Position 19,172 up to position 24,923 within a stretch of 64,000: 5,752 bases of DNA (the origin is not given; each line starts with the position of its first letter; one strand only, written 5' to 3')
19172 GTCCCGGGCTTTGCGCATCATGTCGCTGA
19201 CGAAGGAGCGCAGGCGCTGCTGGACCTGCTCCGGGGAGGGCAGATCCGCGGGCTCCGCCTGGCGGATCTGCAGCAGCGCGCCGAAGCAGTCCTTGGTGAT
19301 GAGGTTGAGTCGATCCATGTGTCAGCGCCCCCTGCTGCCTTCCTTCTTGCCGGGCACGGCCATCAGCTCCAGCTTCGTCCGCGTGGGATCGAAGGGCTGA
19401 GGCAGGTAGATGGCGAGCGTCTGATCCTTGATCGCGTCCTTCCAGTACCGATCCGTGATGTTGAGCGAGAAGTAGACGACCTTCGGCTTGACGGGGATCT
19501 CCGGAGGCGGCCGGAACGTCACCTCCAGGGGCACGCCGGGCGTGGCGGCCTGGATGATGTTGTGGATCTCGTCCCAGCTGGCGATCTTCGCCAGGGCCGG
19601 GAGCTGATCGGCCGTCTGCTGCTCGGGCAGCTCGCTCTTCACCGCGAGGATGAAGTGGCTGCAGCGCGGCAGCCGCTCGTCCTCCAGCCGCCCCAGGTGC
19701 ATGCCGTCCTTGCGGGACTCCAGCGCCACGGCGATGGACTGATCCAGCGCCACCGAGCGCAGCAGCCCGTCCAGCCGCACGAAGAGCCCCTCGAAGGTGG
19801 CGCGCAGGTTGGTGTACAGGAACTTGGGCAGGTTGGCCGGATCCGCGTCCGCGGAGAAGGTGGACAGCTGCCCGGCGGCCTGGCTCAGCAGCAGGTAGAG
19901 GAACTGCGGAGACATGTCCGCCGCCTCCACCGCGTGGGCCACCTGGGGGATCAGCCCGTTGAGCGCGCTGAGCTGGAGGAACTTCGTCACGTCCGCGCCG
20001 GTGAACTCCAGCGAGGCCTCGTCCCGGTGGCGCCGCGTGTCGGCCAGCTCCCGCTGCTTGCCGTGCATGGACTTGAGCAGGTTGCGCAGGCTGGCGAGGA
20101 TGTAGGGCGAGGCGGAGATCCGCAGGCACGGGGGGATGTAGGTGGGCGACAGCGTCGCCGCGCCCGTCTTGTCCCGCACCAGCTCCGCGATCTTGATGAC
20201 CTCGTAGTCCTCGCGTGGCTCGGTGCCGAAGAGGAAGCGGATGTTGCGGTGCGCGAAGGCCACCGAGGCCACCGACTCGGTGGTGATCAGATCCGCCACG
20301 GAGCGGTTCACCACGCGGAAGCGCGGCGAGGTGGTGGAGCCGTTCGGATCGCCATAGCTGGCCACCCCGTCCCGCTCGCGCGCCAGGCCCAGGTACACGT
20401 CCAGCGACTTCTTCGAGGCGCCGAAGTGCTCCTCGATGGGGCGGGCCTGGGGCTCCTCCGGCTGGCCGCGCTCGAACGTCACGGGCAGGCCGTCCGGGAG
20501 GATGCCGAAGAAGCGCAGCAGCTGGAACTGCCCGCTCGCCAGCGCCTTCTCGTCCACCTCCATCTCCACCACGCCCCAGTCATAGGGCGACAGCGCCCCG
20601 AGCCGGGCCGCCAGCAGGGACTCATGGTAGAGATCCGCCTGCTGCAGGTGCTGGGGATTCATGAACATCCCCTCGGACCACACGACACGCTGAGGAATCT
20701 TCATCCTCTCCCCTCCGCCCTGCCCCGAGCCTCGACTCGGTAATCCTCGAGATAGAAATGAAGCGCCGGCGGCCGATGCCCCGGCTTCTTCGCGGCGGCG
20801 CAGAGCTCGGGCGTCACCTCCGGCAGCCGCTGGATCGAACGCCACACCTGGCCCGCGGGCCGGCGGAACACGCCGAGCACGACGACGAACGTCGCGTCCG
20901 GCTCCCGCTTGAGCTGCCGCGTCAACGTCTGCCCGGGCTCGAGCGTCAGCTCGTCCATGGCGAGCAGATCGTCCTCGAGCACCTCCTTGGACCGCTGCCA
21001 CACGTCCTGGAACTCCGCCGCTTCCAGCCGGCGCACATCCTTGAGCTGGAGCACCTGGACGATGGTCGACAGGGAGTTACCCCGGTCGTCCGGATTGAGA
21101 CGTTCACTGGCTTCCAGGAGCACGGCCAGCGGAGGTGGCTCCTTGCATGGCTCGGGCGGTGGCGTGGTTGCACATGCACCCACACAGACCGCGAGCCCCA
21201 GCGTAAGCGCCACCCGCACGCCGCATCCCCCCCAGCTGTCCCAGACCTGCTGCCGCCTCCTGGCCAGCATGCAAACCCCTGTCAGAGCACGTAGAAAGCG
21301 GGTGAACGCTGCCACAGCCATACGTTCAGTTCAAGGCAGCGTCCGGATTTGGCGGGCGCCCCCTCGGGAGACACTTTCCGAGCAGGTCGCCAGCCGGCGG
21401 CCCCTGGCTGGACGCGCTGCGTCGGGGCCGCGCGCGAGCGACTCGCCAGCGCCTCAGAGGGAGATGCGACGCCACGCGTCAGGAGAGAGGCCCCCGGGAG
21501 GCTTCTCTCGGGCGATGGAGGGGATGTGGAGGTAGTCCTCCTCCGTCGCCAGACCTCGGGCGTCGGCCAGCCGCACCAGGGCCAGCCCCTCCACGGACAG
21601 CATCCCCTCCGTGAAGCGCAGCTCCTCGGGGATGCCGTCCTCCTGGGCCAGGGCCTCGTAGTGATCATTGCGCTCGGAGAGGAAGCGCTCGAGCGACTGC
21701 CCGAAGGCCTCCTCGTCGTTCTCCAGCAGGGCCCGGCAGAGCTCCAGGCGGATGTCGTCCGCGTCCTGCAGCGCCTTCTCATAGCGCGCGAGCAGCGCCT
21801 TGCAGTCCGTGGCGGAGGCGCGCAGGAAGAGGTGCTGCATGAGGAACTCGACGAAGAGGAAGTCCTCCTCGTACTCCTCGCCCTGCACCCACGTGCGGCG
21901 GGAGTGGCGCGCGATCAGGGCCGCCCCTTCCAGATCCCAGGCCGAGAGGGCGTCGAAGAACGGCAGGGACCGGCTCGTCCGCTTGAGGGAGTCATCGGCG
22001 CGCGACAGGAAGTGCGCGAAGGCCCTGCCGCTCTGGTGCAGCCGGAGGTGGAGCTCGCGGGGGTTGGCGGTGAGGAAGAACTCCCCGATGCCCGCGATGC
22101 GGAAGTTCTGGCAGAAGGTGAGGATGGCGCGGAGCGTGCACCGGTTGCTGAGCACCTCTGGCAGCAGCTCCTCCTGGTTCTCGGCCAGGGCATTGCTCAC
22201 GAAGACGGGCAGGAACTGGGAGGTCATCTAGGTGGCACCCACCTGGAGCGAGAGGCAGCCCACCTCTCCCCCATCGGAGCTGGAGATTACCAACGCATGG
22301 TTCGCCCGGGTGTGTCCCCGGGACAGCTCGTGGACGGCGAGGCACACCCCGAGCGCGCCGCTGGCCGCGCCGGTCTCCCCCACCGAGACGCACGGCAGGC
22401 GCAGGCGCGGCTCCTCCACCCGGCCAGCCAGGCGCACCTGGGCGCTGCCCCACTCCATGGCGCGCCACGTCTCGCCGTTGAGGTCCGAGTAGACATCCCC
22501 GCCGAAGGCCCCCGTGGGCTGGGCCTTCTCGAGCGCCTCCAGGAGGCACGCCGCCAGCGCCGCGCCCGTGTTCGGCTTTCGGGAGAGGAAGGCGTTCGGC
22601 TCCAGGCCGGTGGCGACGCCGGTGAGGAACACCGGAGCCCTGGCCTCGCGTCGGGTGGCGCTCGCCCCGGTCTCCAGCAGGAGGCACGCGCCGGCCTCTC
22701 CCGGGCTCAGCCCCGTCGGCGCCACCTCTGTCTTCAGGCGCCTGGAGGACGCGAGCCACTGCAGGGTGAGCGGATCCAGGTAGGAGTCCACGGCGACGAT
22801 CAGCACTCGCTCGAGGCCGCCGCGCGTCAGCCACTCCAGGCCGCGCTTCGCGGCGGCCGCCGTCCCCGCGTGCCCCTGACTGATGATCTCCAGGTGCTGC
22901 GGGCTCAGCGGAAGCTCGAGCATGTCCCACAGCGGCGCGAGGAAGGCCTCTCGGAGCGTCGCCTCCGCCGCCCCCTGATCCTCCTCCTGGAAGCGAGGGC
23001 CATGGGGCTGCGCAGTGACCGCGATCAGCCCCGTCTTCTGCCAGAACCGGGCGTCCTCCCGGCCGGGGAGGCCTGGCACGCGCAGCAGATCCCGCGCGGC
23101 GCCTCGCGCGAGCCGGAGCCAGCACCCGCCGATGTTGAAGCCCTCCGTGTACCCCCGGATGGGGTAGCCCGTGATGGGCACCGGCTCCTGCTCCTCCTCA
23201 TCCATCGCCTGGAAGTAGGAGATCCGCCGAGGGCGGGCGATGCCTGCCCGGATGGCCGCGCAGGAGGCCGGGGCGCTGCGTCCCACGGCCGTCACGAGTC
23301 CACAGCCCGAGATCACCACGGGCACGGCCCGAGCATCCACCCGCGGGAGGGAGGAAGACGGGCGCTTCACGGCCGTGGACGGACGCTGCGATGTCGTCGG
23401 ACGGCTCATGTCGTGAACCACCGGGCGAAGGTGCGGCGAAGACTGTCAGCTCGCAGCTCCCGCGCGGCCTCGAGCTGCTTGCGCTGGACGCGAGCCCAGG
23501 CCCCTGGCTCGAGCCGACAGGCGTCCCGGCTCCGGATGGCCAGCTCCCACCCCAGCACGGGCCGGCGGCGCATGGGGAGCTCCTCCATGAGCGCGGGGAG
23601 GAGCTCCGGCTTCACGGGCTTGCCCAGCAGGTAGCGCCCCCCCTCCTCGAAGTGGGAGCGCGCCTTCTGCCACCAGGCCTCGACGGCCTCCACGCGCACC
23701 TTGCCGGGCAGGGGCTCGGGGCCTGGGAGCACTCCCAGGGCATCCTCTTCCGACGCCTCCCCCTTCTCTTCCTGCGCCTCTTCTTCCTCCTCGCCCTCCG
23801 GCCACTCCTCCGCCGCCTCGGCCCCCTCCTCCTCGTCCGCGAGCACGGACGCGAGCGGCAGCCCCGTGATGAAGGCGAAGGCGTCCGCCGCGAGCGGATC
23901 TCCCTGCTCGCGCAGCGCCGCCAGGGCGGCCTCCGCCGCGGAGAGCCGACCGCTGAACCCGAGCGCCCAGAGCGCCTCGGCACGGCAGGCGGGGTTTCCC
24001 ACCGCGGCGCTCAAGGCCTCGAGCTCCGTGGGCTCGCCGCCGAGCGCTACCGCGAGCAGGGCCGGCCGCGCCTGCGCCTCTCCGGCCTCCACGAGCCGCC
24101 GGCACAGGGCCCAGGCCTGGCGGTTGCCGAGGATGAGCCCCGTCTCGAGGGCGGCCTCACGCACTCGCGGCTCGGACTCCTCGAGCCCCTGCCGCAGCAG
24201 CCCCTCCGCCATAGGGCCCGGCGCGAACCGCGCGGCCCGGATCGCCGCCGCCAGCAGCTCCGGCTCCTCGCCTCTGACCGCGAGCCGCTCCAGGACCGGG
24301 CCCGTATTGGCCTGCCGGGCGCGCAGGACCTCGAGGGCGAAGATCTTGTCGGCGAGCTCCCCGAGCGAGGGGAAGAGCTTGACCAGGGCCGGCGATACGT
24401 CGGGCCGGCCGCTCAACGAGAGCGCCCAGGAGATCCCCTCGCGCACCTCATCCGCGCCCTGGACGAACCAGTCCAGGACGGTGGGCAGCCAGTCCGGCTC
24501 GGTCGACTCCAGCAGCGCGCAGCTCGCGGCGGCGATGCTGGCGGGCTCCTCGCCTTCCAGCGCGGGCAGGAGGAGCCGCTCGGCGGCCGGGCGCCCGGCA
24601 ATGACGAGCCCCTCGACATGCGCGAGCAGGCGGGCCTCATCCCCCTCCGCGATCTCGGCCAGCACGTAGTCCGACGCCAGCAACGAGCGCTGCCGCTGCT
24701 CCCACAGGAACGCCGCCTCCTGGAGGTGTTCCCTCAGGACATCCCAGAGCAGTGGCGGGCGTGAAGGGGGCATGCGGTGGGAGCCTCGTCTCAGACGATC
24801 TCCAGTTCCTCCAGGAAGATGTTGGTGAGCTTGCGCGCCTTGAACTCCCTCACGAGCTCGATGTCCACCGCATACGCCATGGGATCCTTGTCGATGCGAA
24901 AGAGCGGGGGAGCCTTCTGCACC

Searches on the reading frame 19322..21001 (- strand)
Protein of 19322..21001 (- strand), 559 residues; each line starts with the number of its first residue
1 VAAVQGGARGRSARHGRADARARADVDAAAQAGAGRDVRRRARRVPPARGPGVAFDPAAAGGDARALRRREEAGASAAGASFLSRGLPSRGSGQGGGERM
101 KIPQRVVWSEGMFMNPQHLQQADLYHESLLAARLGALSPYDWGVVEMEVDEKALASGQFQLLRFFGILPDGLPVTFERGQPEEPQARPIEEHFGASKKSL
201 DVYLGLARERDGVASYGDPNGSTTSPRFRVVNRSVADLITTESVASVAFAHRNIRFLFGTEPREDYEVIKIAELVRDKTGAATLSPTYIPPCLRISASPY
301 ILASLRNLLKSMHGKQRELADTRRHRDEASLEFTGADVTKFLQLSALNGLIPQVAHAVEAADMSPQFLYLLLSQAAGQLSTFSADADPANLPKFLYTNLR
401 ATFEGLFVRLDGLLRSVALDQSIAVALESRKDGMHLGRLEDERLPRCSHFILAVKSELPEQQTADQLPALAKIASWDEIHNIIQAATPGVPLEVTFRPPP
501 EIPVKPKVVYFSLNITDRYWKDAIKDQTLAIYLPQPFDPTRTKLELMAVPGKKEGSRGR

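Call 13: search_protein_families(library=pfam, proteins=[window:19322-21001:-], max_evalue=0.001)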
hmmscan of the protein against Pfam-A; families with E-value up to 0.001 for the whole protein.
window:19322-21001:- (559 aa): 1 family
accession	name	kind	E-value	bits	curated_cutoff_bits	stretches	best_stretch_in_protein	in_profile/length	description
PF05936.17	T6SS_VasE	-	2.1e-111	373.2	23.4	1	118-549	1-429/429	Bacterial Type VI secretion, VC_A0110, EvfL, ImpJ, VasE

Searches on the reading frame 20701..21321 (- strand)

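Call 13: search_protein_families(library=pfam, proteins=[window:20701-21321:-], max_evalue=0.001)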
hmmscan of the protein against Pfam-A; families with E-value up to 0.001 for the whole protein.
window:20701-21321:- (206 aa): 1 family
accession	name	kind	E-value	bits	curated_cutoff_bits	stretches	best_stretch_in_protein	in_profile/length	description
PF12790.13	T6SS-SciN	-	9.9e-27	93.5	27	1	65-169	3-107/120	Type VI secretion lipoprotein, VasD, EvfM, TssJ, VC_A0113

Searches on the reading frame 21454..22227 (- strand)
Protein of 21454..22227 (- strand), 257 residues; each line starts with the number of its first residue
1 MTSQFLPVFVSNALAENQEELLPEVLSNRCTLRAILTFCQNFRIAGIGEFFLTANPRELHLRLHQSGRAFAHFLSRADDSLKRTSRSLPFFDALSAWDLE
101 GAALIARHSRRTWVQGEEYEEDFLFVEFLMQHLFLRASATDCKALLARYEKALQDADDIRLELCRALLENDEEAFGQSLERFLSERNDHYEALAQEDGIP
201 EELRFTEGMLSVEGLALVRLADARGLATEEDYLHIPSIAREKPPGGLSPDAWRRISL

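Call 13: search_protein_families(library=pfam, proteins=[window:21454-22227:-], max_evalue=0.001)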
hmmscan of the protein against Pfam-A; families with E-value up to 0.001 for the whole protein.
window:21454-22227:- (257 aa): 1 family
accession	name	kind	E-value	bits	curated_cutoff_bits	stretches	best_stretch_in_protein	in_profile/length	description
PF15575.11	Imm49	-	1.3e-13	51.5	30.1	1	86-236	54-214/217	Immunity protein 49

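Call 40: search_protein_families(library=ncbifam, proteins=[window:21454-22227:-], max_evalue=1)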
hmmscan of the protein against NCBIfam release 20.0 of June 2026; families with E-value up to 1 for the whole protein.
window:21454-22227:- (257 aa): 1 family
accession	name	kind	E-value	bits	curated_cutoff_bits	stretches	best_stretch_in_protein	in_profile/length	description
NF005914.0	PRK07907.1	subfamily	0.045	12.6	300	1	139-192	123-178/456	hypothetical protein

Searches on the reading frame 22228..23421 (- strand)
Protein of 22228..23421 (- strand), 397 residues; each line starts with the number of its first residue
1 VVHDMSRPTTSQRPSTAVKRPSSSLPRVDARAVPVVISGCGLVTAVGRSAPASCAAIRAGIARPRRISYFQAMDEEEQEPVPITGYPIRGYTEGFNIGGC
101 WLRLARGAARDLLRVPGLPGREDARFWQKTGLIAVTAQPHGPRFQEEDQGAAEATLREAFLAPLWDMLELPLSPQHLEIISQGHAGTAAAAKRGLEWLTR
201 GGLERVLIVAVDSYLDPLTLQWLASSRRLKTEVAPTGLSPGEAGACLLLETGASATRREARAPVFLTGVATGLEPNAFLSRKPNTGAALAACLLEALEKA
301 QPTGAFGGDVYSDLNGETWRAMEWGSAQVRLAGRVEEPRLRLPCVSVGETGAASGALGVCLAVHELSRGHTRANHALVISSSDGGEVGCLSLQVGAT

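Call 13: search_protein_families(library=pfam, proteins=[window:22228-23421:-], max_evalue=0.001)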
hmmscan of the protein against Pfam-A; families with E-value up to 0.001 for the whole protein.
window:22228-23421:- (397 aa): 0 families

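Call 24: search_protein_families(library=pfam, proteins=[window:22228-23421:-], max_evalue=10)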
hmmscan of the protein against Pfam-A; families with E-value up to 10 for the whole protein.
window:22228-23421:- (397 aa): 0 families

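Call 37: find_homologous_proteins(query=window:22228-23421:-, max_evalue=0.001)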
Query window:22228-23421:- (397 aa): 241 proteins with E <= 0.001 among 8000 candidates; the best 120 are listed.
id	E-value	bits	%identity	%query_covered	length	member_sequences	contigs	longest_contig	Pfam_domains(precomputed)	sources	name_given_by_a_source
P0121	2.2e-237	805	100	92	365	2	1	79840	-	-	-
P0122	2.8e-174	598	72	96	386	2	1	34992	-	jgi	jgi:3-oxoacyl-[acyl-carrier-protein] synthase-1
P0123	3.2e-173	594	76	90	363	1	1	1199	-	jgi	jgi:3-oxoacyl-[acyl-carrier-protein] synthase I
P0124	9.1e-173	593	76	92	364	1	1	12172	-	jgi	jgi:3-oxoacyl-[acyl-carrier-protein] synthase-1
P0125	2.6e-172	591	75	90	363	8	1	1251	-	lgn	-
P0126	3.8e-170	584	74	90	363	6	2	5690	-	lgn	-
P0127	4.2e-166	571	73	91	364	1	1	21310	-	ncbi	-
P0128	8.1e-163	560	73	90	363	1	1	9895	-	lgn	-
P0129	3.3e-138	479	74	77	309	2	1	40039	-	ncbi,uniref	ncbi:MAG: hypothetical protein ACJ8AT_26155, partial [Hyalangium sp.]|uniref:hypothetical protein n=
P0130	1.1e-123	431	59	90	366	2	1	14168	-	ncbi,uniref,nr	ncbi:hypothetical protein D7V93_22715 [Corallococcus llansteffanensis]|uniref:Beta-ketoacyl synthase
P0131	2.0e-121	424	70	73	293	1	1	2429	-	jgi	jgi:3-oxoacyl-[acyl-carrier-protein] synthase-1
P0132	2.9e-114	400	54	90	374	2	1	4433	-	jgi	jgi:3-oxoacyl-[acyl-carrier-protein] synthase-1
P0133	4.0e-114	400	56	90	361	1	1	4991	-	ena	-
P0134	1.6e-112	394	55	91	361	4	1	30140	-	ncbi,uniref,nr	ncbi:hypothetical protein D7V97_12640 [Corallococcus sp. CA053C]|uniref:hypothetical protein n=1 Tax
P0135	4.0e-111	390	53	91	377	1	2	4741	-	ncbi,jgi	jgi:3-oxoacyl-[acyl-carrier-protein] synthase-1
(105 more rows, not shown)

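Call 39: search_solved_structures(query=A2, max_evalue=1)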
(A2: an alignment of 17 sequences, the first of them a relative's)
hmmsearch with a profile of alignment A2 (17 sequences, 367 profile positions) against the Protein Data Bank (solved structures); distinct sequences matched with E-value up to 1: 59.
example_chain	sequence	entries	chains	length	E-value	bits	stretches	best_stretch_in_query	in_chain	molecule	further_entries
8z5e_A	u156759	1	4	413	1.1e-07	34.3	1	3-271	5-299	3-oxoacyl-[acyl-carrier-protein] synthase 2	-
8z5d_A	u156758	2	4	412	1.1e-07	34.3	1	3-271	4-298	3-oxoacyl-[acyl-carrier-protein] synthase 2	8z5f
8z5c_A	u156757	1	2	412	1.3e-07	34.1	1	3-271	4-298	3-oxoacyl-[acyl-carrier-protein] synthase 2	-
4ewg_A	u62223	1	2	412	5.5e-06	28.7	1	201-272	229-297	Beta-ketoacyl synthase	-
8cn8_A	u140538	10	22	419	3.6e-05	26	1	210-268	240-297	3-oxoacyl-[acyl-carrier-protein] synthase 2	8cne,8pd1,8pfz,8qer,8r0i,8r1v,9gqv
8pj0_A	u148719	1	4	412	4e-05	25.9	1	210-268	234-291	3-oxoacyl-[acyl-carrier-protein] synthase 2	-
8cou_A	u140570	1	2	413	4e-05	25.9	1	210-268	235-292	3-oxoacyl-[acyl-carrier-protein] synthase 2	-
8qm1_A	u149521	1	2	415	4e-05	25.9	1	210-268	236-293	3-oxoacyl-[acyl-carrier-protein] synthase 2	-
4jb6_A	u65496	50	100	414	4e-05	25.9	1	210-268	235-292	3-oxoacyl-[acyl-carrier-protein] synthase 2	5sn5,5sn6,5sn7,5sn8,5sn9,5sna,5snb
7oc0_A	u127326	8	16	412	4.4e-05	25.7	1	210-268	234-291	3-oxoacyl-[acyl-carrier-protein] synthase 2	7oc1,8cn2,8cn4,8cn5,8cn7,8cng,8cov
4b7v_A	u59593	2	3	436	4.5e-05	25.7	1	210-268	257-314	3-OXOACYL-[ACYL-CARRIER-PROTEIN] SYNTHASE 2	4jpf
6kxd_A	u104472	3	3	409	8e-05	24.9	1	3-39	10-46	Ketosynthase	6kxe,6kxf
4r8e_A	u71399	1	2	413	0.00012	24.4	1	203-275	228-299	3-oxoacyl-[acyl-carrier-protein] synthase 2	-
4jrh_A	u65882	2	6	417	0.00015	24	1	3-45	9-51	3-oxoacyl-[acyl-carrier-protein] synthase 2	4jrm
2gfy_A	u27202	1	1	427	0.00018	23.8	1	203-278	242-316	3-oxoacyl-[acyl-carrier-protein] synthase 2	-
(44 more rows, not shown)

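Call 40: search_protein_families(library=ncbifam, proteins=[P0121], max_evalue=1)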
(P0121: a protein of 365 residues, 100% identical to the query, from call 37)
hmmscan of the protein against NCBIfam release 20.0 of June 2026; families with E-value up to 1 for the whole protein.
P0121 (365 aa): 8 families
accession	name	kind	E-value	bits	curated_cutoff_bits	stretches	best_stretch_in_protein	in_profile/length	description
NF004798.0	PRK06147.1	equivalog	1e-46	159.8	342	1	3-362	6-343/349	3-oxoacyl-(acyl carrier protein) synthase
NF004618.0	PRK05952.1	equivalog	4.9e-07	29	455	1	158-269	153-269/384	beta-ketoacyl-ACP synthase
NF005490.0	PRK07103.1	equivalog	0.00025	20.2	445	1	205-269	236-297/414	polyketide beta-ketoacyl:acyl carrier protein synthase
TIGR03150.1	fabF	equivalog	0.00034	19.4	493.75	1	3-46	3-46/407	beta-ketoacyl-ACP synthase II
NF005076.0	PRK06501.1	equivalog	0.0031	16.5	629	0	150-268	173-302/425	beta-ketoacyl-ACP synthase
NF005589.0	PRK07314.1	subfamily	0.0085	14.9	387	0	208-269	232-292/413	beta-ketoacyl-ACP synthase II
NF058662.1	cispenta_AmcF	equivalog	0.013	14.5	325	1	200-269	182-250/369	cispentacin biosynthesis acyltransferase subunit AmcF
NF005084.0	PRK06519.1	equivalog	0.023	13.8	320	1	202-240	234-272/397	beta-ketoacyl-ACP synthase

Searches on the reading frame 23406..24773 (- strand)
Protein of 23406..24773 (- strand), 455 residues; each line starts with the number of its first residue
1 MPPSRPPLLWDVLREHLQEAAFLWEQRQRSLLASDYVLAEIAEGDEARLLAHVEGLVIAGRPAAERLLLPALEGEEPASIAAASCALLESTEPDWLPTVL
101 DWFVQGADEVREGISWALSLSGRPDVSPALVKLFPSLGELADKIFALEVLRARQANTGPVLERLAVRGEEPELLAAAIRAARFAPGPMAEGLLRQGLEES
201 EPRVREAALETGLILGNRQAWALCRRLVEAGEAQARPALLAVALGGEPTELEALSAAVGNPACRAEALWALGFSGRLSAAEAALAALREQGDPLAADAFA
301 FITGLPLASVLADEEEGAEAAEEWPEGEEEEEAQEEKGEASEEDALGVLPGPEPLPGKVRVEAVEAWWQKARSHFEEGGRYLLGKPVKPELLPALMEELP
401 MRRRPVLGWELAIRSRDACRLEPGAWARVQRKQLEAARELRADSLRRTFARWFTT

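Call 13: search_protein_families(library=pfam, proteins=[window:23406-24773:-], max_evalue=0.001)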
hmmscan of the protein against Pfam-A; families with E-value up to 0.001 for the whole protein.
window:23406-24773:- (455 aa): 1 family
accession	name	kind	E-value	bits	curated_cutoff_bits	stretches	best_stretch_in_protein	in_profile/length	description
PF13646.12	HEAT_2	-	8.1e-10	39.3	27.7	0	67-134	3-71/88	HEAT repeats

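Call 24: search_protein_families(library=pfam, proteins=[window:23406-24773:-], max_evalue=10)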
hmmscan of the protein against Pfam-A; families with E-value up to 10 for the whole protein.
window:23406-24773:- (455 aa): 1 family
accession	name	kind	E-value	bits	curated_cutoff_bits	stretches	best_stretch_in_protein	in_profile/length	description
PF13646.12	HEAT_2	-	8.1e-10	39.3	27.7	3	67-134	3-71/88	HEAT repeats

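Call 40: search_protein_families(library=ncbifam, proteins=[window:23406-24773:-], max_evalue=1)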
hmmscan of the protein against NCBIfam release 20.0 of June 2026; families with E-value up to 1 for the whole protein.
window:23406-24773:- (455 aa): 1 family
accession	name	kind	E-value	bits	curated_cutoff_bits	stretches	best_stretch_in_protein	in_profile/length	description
TIGR02270.1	TIGR02270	subfamily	3.9e-71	240.2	206.8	1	9-433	2-410/410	TIGR02270 family protein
